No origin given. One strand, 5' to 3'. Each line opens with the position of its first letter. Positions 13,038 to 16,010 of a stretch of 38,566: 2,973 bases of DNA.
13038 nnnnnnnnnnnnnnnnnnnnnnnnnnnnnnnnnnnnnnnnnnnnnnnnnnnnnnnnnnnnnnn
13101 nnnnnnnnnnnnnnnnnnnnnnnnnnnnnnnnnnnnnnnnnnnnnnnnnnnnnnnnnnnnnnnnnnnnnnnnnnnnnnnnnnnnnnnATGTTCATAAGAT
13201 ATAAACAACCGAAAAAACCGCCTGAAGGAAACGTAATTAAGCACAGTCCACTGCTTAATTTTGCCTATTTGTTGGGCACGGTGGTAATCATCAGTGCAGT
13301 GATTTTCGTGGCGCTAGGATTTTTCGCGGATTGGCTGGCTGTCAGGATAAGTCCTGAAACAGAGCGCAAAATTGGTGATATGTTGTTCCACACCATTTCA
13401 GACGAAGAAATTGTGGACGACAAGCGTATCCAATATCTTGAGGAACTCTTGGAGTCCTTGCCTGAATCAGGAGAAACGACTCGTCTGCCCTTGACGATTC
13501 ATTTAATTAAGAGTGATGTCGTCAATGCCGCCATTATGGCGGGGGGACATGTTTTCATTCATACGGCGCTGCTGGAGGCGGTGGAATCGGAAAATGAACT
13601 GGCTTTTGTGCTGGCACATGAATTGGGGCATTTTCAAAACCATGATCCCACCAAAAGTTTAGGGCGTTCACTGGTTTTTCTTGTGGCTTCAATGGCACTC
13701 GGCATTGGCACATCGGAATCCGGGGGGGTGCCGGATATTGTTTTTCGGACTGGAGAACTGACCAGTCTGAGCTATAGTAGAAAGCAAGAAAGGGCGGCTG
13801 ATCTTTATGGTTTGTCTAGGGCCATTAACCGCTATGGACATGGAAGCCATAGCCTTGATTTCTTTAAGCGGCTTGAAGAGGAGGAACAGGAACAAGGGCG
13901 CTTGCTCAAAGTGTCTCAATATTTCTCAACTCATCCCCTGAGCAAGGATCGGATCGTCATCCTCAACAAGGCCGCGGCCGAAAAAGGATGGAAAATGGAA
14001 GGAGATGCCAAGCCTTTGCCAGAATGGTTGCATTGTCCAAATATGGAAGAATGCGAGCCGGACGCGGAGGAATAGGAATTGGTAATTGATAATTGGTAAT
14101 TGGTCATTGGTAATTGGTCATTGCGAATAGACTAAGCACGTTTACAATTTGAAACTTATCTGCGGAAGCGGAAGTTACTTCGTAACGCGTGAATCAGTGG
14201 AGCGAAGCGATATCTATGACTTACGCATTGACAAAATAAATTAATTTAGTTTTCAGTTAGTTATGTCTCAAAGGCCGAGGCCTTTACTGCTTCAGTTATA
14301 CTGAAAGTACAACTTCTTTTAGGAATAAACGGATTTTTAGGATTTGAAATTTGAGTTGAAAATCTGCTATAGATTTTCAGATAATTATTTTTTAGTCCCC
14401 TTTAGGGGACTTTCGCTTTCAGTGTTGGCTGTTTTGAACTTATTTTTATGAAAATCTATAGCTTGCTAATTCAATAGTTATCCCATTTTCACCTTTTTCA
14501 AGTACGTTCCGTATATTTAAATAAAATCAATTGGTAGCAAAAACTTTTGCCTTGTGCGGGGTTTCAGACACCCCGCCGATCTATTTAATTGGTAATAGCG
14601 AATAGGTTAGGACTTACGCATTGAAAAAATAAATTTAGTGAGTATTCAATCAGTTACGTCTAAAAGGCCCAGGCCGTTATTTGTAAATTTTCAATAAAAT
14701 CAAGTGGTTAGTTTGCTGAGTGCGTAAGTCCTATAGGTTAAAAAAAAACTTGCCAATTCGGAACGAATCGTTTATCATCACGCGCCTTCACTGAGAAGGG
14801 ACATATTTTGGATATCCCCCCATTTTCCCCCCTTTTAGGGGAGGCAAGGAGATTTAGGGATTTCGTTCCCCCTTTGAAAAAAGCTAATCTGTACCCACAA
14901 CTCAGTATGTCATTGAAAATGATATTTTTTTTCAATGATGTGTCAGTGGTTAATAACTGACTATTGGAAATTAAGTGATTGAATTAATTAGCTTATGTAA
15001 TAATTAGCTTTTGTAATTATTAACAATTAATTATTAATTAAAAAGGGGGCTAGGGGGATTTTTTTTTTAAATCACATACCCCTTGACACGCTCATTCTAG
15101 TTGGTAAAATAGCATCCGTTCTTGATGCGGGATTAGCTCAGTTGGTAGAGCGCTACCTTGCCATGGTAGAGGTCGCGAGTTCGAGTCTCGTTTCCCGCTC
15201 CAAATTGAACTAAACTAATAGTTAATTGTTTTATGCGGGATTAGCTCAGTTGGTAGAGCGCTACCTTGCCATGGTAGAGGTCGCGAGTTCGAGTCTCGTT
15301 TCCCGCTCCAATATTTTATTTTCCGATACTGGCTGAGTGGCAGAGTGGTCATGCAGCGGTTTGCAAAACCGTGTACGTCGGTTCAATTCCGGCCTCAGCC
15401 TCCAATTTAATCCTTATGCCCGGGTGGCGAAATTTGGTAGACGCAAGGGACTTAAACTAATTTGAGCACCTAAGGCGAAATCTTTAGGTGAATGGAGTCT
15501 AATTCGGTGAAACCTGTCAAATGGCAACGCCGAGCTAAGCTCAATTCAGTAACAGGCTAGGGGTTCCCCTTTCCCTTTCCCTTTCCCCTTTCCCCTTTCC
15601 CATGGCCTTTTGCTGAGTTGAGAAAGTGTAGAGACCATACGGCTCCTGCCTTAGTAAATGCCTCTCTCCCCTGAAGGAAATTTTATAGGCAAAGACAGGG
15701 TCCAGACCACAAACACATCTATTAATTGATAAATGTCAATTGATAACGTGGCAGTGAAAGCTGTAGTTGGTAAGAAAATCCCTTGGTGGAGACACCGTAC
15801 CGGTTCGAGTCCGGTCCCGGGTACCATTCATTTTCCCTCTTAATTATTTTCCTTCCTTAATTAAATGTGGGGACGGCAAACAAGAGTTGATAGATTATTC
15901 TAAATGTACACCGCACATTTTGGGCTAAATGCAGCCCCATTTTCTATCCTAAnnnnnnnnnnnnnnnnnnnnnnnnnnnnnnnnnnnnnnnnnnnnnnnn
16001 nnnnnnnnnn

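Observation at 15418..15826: Group I intron in the anticodon loop of tRNA-Leu(UAA) inside an E. coli-like glyW-cysT-leuZ-type cluster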

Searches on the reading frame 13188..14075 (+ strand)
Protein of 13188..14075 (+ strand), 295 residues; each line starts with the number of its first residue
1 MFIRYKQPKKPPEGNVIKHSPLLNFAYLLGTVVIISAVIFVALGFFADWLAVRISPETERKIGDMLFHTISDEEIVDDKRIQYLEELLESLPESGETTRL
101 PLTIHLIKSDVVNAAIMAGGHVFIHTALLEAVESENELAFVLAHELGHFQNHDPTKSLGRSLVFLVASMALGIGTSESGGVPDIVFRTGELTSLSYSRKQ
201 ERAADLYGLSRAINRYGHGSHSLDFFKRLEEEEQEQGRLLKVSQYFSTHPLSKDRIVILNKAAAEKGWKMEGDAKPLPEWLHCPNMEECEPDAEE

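Call 7: search_protein_families(library=pfam, proteins=[window:13188-14075:+])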
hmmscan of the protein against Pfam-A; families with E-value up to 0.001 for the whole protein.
window:13188-14075:+ (295 aa): 1 family
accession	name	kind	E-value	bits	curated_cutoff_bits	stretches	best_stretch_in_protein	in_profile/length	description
PF01435.24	Peptidase_M48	-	3.5e-25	89.4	20.3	1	81-261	4-184/186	Peptidase family M48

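Call 8: find_encoding_contigs(protein=window:13188-14075:+, flank=10000, max_places=6)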
Protein window:13188-14075:+ (295 aa): 20 contigs read that carry it; 6 places shown.
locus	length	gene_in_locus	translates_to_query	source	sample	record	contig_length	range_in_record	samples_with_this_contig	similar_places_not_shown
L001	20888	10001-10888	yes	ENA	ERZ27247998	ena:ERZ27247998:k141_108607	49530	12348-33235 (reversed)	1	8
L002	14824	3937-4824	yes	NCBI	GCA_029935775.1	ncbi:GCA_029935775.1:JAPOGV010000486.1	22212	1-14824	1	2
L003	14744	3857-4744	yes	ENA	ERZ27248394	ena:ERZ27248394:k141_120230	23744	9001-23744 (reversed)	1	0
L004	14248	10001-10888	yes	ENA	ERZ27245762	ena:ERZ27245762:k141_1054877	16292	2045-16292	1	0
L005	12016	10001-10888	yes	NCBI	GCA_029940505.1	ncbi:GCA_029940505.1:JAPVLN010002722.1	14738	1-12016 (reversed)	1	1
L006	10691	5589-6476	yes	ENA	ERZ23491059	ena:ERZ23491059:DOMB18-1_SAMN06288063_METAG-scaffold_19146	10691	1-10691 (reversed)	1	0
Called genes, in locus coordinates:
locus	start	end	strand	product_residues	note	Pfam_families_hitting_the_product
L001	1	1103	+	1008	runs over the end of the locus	PF19993:DO-GTPase2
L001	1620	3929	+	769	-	PF28533:DUF8429 (weak), PF10473:CENP-F_leu_zip (faint), PF24319:DUF7491 (faint), PF00932:LTD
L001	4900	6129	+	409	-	-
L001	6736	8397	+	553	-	PF08238:Sel1, PF00656:Peptidase_C14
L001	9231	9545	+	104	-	PF01906:YbjQ_1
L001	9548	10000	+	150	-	PF01906:YbjQ_1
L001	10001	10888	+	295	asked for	PF01435:Peptidase_M48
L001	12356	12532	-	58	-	-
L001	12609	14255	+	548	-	PF13191:AAA_16, PF13604:AAA_30 (weak), PF20703:nSTAND1 (faint), PF13173:AAA_14 (weak), PF13245:AAA_19 (faint), PF13401:AAA_22, PF21327:GspA_C39-like, PF01471:PG_binding_1 (weak)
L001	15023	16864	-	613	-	-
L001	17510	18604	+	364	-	PF01058:Oxidored_q6, PF14720:NiFe_hyd_SSU_C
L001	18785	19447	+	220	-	-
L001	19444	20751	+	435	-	PF00037:Fer4 (faint), PF12838:Fer4_7 (weak), PF13183:Fer4_8, PF13534:Fer4_17, PF02754:CCG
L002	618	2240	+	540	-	PF08238:Sel1, PF00656:Peptidase_C14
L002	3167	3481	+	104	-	PF01906:YbjQ_1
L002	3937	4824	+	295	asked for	PF01435:Peptidase_M48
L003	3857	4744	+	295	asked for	PF01435:Peptidase_M48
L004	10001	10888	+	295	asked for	PF01435:Peptidase_M48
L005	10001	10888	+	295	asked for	PF01435:Peptidase_M48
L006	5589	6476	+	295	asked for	PF01435:Peptidase_M48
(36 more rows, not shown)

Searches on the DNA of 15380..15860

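Call 4: search_rna_families(source=window, start=15380, end=15860, threshold=evalue, max_evalue=1, show_alignments=3)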
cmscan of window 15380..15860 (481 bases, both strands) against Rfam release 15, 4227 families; matches with E-value up to 1: 3.
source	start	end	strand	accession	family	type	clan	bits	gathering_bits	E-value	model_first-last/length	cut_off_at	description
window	15444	15724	+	RF00028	Intron_gpI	Intron;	-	58.6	50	2.1e-14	1-253/253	no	Group I catalytic intron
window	15530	15630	+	RF03259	MIR1514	Gene; miRNA;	-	19.6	90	0.74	1-110/110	no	MIR1514 microRNA precursor family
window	15557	15668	+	RF02174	SMAD5-AS1_2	Gene; lncRNA;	-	16.4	50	0.1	1-129/129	no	SMAD5 antisense RNA 1 conserved region 2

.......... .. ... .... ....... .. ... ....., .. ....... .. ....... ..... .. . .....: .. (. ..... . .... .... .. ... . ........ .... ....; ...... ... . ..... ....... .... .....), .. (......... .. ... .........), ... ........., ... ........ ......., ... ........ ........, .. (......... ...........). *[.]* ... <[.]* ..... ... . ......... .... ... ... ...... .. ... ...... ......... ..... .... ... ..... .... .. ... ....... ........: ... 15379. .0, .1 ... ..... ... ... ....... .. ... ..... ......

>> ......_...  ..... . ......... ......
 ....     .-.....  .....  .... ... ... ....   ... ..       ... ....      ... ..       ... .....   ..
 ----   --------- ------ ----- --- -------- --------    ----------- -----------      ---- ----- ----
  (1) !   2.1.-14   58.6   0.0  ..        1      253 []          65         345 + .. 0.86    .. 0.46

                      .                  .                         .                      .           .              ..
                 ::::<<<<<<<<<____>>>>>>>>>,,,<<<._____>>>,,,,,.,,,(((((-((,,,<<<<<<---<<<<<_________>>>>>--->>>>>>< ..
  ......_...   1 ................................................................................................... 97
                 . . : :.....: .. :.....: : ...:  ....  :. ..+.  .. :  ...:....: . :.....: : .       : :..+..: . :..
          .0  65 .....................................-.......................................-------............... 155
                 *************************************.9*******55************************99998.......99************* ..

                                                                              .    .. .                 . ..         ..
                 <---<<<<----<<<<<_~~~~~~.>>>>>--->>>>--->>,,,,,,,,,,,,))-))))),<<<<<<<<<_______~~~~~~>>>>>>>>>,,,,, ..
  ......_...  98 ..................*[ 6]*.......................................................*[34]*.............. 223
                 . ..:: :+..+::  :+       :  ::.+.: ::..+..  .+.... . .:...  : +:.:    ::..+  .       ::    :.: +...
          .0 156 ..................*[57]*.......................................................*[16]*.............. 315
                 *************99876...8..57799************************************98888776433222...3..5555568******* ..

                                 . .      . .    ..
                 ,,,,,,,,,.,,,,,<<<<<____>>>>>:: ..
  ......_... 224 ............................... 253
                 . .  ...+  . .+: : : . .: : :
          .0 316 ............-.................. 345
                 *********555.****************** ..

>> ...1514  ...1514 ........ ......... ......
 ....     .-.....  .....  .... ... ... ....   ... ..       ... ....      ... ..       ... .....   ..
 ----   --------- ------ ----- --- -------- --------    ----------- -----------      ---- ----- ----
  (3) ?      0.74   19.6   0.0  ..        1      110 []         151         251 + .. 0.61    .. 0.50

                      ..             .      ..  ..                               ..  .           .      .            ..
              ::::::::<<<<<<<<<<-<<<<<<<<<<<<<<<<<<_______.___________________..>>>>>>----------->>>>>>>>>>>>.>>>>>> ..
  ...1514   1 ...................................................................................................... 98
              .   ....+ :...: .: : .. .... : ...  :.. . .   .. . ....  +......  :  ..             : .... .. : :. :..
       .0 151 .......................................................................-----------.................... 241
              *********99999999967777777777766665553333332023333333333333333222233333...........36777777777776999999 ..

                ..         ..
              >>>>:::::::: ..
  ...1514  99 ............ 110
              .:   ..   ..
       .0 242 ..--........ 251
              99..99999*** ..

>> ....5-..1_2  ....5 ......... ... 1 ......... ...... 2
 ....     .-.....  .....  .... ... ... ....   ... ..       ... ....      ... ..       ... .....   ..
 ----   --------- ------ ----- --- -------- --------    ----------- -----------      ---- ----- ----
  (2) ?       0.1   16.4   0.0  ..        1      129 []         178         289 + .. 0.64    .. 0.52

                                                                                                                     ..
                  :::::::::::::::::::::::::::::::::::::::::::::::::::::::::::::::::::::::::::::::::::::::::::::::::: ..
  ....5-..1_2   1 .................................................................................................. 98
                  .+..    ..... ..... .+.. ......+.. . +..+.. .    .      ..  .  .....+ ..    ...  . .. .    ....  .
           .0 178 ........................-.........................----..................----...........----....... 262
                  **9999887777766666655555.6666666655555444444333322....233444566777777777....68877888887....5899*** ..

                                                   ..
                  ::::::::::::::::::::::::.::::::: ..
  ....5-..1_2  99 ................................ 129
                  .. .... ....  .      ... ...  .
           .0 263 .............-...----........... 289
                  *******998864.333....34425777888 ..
